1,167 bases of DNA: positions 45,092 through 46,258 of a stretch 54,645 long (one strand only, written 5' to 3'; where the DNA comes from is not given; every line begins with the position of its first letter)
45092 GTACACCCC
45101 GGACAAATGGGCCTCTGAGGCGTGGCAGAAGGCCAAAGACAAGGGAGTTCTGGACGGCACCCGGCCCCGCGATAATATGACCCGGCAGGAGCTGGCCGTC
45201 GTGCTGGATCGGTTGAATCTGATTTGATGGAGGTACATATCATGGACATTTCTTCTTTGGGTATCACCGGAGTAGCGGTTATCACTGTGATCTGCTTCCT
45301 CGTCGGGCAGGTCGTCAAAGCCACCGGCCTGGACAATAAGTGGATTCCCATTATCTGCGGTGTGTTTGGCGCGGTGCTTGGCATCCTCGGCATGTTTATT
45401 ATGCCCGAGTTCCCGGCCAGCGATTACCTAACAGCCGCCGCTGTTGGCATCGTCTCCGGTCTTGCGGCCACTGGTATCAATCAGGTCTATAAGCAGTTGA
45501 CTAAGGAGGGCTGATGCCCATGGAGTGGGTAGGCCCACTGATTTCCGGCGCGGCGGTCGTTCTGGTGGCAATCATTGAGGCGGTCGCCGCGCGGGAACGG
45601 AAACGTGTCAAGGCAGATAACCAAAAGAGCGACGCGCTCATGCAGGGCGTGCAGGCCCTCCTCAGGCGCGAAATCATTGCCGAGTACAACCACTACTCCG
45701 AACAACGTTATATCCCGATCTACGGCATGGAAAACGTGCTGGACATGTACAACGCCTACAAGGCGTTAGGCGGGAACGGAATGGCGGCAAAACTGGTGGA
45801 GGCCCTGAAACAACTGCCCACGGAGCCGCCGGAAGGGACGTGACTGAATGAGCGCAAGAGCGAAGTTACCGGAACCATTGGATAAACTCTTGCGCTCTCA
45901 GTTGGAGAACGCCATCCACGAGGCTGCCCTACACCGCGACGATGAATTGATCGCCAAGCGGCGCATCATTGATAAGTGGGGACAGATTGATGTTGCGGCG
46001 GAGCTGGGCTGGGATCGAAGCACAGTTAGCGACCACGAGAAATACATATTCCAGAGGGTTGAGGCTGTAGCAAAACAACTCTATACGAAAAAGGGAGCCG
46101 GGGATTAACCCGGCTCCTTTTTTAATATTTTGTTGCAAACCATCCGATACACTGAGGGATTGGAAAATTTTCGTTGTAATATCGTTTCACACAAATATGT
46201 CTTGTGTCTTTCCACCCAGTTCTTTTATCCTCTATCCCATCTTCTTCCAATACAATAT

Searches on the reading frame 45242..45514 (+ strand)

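Call 20: search_protein_families(library=pfam, proteins=[window:45242-45514:+], max_evalue=0.1)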
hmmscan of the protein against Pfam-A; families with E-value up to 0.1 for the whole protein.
window:45242-45514:+ (90 aa): 6 families
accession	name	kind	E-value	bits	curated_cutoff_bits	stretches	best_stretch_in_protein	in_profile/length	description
PF16079.10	Phage_holin_5_2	-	3.5e-23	82.1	29.2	1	14-86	1-76/76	Phage holin family Hol44, in holin superfamily V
PF16083.10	Phage_holin_3_3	-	0.0013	19.2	28.4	1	44-81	39-76/78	LydA holin phage, holin superfamily III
PF06946.16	Phage_holin_5_1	-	0.0028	18.5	22.4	1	14-84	14-82/93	Bacteriophage A118-like holin, Hol118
PF07690.21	MFS_1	-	0.012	15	33.4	1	9-82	247-318/347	Major Facilitator Superfamily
PF20712.2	CyanoTRADDas_TM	-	0.028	14.9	24.3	1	37-88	14-62/68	Cyanobacterial TRADD-N associated 2-Transmembrane domain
PF05640.19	NKAIN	-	0.045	13.6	25.9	1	12-70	14-69/206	Na,K-Atpase Interacting protein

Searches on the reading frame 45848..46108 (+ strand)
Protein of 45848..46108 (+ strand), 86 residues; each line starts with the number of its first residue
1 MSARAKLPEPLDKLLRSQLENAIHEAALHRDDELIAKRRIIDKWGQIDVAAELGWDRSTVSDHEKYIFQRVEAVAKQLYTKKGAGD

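Call 15: search_protein_families(library=phrogs, proteins=[window:45848-46108:+])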
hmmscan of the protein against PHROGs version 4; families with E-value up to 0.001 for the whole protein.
window:45848-46108:+ (86 aa): 0 families

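Call 20: search_protein_families(library=pfam, proteins=[window:45848-46108:+], max_evalue=0.1)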
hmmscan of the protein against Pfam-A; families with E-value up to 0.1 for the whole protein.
window:45848-46108:+ (86 aa): 2 families
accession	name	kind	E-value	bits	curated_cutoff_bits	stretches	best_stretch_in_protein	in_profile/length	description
PF08535.16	KorB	-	0.028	14.8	22.3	1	43-80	3-38/89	KorB domain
PF13384.12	HTH_23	-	0.075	13.3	24.6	0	38-61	12-35/50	Homeodomain-like domain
